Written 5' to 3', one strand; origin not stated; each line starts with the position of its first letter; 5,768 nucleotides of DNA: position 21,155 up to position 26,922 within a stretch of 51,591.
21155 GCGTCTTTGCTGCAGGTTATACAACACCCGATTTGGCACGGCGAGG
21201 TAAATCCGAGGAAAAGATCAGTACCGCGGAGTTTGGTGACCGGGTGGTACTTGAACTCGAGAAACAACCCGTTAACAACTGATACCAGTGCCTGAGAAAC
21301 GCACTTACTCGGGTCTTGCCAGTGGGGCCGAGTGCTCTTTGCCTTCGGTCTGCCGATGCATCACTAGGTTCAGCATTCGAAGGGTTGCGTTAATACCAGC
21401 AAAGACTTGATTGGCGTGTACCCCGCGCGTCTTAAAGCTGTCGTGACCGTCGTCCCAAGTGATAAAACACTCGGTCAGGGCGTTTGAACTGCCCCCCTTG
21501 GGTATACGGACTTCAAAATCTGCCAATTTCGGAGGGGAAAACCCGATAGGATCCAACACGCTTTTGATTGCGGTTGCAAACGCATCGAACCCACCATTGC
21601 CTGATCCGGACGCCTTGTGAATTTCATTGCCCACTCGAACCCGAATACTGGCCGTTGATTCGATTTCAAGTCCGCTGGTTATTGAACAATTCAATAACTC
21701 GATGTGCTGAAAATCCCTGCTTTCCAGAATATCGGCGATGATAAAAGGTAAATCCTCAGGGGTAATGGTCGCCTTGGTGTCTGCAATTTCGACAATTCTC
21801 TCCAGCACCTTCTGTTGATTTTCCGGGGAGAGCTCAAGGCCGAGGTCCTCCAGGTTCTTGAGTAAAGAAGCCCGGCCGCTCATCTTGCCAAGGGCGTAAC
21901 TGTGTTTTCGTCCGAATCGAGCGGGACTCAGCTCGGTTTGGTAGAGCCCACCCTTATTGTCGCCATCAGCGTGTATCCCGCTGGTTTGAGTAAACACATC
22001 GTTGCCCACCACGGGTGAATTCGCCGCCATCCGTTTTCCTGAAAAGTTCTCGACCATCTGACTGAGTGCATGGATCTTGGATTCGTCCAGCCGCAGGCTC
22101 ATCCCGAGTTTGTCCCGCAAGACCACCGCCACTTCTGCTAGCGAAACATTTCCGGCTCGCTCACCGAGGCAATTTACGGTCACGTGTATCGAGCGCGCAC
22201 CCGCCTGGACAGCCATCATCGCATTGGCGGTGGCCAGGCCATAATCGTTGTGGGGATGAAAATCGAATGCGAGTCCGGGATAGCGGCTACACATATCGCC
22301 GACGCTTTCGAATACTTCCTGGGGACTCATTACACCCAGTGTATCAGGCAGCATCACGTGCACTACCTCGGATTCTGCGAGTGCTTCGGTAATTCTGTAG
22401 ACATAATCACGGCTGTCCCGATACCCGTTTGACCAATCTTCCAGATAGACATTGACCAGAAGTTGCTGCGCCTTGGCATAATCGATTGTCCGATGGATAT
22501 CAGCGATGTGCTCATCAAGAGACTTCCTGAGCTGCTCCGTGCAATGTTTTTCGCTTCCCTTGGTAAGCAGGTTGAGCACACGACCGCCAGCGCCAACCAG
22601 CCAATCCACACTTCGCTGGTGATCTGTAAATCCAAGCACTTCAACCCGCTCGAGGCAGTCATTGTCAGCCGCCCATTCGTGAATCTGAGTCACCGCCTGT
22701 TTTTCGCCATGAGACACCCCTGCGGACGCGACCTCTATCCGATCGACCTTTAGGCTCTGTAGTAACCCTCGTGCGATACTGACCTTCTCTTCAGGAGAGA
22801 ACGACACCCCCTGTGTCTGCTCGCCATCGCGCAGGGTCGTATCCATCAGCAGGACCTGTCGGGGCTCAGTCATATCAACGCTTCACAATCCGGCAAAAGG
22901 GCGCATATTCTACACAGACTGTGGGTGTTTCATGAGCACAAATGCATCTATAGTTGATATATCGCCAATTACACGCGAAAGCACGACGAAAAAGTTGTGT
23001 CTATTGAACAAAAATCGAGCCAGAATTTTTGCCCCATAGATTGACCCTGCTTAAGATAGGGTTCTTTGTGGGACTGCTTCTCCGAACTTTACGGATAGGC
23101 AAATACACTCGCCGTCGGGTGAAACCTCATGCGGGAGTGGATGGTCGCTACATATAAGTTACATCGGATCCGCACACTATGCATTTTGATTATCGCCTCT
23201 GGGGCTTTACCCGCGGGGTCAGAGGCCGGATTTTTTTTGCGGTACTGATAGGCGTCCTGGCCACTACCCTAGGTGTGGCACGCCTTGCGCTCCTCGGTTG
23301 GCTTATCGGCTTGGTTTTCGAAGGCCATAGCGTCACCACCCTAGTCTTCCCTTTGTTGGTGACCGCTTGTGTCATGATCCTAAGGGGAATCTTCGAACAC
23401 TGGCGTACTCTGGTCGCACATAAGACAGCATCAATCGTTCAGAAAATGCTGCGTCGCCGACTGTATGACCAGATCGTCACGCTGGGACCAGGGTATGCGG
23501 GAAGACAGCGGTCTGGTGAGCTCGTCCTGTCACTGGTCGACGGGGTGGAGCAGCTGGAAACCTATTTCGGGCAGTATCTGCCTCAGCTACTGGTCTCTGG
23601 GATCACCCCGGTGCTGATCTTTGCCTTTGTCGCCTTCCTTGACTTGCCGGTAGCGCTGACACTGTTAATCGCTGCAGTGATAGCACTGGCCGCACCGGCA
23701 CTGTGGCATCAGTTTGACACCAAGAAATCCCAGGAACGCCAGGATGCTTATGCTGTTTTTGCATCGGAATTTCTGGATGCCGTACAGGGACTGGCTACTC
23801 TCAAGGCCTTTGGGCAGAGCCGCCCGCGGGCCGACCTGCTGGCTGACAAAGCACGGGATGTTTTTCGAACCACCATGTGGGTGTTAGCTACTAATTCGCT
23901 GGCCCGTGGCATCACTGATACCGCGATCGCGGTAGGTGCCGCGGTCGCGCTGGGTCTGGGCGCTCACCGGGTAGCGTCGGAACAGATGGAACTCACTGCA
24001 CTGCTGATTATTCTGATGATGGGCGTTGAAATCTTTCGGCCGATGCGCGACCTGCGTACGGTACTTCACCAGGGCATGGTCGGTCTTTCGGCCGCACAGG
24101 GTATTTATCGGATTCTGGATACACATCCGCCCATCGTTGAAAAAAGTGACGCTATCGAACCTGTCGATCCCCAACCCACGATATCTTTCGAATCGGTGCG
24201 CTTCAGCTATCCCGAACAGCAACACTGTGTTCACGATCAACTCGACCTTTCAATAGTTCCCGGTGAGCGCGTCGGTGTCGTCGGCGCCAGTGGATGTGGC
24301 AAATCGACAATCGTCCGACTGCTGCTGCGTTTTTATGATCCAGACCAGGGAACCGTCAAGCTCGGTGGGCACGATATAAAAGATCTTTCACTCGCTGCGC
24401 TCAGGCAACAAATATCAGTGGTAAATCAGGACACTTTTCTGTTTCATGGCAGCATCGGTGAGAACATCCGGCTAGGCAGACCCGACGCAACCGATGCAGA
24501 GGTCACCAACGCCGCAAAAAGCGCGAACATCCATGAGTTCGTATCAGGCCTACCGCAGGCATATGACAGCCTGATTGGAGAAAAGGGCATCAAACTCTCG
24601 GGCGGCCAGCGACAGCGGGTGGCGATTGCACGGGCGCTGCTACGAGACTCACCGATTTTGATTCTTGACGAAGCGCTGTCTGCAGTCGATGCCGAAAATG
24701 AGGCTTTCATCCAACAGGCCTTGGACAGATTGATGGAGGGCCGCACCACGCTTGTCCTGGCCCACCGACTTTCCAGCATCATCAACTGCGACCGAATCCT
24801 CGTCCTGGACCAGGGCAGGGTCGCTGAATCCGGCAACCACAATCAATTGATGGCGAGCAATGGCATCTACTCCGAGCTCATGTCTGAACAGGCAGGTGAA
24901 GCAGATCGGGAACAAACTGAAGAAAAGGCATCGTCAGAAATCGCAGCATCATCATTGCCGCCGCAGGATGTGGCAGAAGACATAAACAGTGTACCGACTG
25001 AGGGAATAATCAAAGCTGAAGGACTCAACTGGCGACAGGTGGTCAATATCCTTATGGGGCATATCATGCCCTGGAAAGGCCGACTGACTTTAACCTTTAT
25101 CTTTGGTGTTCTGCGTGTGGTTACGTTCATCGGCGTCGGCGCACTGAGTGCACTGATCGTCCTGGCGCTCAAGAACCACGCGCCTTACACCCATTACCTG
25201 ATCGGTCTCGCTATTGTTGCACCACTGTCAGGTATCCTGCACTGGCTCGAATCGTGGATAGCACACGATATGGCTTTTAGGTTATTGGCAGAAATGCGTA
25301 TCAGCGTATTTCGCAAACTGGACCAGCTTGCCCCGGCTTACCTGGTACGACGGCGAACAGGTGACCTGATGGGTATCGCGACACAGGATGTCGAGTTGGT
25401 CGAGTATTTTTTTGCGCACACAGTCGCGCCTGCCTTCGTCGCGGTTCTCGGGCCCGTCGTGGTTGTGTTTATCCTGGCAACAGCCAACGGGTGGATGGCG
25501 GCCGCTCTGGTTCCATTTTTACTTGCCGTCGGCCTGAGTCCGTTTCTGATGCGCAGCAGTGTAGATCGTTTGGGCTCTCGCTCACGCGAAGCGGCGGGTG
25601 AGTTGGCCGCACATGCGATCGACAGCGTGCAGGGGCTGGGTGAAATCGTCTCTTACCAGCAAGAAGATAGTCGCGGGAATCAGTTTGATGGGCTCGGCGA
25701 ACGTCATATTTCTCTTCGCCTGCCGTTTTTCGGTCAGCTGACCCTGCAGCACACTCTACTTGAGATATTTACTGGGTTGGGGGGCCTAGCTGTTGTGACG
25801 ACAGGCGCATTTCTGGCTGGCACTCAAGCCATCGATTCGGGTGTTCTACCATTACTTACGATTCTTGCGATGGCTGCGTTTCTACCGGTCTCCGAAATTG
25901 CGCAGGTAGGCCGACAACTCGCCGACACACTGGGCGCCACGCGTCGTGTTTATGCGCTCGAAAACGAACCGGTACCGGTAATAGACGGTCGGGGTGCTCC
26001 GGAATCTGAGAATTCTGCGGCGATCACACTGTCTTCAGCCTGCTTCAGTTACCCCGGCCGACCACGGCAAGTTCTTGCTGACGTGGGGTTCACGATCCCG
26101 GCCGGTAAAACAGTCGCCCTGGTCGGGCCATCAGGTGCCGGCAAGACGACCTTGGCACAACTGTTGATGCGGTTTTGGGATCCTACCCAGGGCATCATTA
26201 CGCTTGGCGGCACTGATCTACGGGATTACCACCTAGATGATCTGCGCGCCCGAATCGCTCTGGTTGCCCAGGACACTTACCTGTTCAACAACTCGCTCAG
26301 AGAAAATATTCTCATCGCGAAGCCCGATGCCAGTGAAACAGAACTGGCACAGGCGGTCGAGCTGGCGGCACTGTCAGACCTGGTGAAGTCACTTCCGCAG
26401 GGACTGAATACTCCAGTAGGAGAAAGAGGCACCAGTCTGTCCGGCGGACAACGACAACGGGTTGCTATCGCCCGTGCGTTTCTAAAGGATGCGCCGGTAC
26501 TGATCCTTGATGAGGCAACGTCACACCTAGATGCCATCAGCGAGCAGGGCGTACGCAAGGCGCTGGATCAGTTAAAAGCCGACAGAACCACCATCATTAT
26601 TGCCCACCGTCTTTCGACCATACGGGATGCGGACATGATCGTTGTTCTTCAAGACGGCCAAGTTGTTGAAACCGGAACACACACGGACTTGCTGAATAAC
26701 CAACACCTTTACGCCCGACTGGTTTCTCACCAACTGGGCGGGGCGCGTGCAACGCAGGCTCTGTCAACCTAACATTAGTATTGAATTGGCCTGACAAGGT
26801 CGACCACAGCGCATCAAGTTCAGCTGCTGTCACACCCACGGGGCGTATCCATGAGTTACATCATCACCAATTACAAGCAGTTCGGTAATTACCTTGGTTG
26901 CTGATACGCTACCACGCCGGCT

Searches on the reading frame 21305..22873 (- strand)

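Call 50: search_protein_families(library=pfam, proteins=[window:21305-22873:-], max_evalue=0.0001)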
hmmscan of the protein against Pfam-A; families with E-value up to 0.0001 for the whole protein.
window:21305-22873:- (522 aa): 3 families
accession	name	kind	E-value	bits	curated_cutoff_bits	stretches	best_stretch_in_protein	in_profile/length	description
PF00682.25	HMGL-like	-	2.9e-54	184.7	29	1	7-274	2-260/260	HMGL-like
PF08502.15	LeuA_dimer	-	4.5e-23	82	24.9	1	370-504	2-130/131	LeuA allosteric (dimerisation) domain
PF22617.1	HCS_D2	-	2e-10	41.4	27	1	288-367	1-81/82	Homocitrate synthase post-HMGL domain-like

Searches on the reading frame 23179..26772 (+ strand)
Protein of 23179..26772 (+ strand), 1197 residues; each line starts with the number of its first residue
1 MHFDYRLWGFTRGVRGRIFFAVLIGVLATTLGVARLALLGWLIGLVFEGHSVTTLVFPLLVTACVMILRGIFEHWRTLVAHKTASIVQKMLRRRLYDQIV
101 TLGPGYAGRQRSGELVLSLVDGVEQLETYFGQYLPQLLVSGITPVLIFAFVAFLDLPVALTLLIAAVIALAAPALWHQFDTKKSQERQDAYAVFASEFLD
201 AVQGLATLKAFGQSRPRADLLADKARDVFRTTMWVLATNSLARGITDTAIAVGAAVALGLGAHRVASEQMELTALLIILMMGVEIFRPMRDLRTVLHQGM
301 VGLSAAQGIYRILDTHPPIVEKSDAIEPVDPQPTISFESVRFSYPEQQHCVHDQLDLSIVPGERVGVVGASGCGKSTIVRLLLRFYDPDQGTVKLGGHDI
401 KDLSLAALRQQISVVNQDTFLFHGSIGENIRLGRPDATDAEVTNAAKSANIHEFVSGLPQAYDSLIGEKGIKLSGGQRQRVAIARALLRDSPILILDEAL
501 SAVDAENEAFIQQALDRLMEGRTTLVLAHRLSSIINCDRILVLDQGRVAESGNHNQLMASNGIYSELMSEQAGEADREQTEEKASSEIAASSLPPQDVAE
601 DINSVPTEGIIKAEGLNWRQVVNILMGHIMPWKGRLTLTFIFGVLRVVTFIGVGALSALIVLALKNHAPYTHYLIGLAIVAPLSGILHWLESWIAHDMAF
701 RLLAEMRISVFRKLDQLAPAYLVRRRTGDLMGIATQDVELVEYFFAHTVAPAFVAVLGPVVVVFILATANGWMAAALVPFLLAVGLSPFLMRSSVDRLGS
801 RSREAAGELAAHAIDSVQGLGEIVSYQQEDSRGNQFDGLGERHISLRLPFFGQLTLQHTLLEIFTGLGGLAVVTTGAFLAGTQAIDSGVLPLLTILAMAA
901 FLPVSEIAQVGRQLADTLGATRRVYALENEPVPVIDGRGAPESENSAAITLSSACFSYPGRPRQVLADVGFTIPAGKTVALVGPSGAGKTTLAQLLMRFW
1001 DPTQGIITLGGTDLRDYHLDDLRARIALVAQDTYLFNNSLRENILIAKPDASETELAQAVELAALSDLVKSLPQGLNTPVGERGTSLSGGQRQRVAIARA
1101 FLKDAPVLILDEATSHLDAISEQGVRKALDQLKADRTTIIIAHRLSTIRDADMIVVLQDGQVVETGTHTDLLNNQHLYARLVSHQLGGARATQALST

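Call 73: search_protein_families(library=pfam, proteins=[window:23179-26772:+], max_evalue=0.0001)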
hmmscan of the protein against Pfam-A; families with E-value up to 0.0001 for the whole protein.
window:23179-26772:+ (1197 aa): 16 families
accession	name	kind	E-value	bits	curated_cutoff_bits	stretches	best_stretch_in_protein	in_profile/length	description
PF00005.33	ABC_tran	-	1.1e-70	237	25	2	967-1115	2-137/137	ABC transporter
PF00664.28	ABC_membrane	-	8.2e-39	134.4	28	2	19-281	2-266/274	ABC transporter transmembrane region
PF02463.25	SMC_N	-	2.5e-14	53.7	40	1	556-1157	125-211/220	RecF/RecN/SMC N terminal domain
PF13401.12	AAA_22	-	1.3e-09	38.9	27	0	979-1121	8-97/130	AAA domain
PF13191.12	AAA_16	-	3.5e-08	34.6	32.6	0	976-1131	24-158/167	AAA ATPase domain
PF09818.15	ABC_ATPase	-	1.7e-06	27.8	23.2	0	1053-1124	125-195/283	P-loop domain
PF13481.12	AAA_25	-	1.8e-06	28.2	27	0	972-999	29-56/195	AAA domain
PF06414.18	Zeta_toxin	-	1.9e-06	27.9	22.3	0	979-1018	19-58/199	Zeta toxin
PF07728.20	AAA_5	-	3e-06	27.7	22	0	367-431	4-65/139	AAA domain (dynein-related subfamily)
PF05729.18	NACHT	-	1.5e-05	25.4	26.7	0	978-1001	2-25/167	NACHT domain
PF00004.35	AAA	-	2.2e-05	25.3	21.2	0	980-1026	2-46/131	ATPase family associated with various cellular activities (AAA)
PF13238.12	AAA_18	-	2.6e-05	25.1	29.4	0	979-1017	1-31/128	AAA domain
PF20720.3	nSTAND3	-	2.8e-05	24.3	27.2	0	977-998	18-39/155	Novel STAND NTPase 3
PF13304.12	AAA_21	-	4.8e-05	24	27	0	980-1004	3-33/304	AAA domain, putative AbiEii toxin, Type IV TA system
PF03193.22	RsgA_GTPase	-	6e-05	23.4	30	0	975-996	105-126/174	RsgA GTPase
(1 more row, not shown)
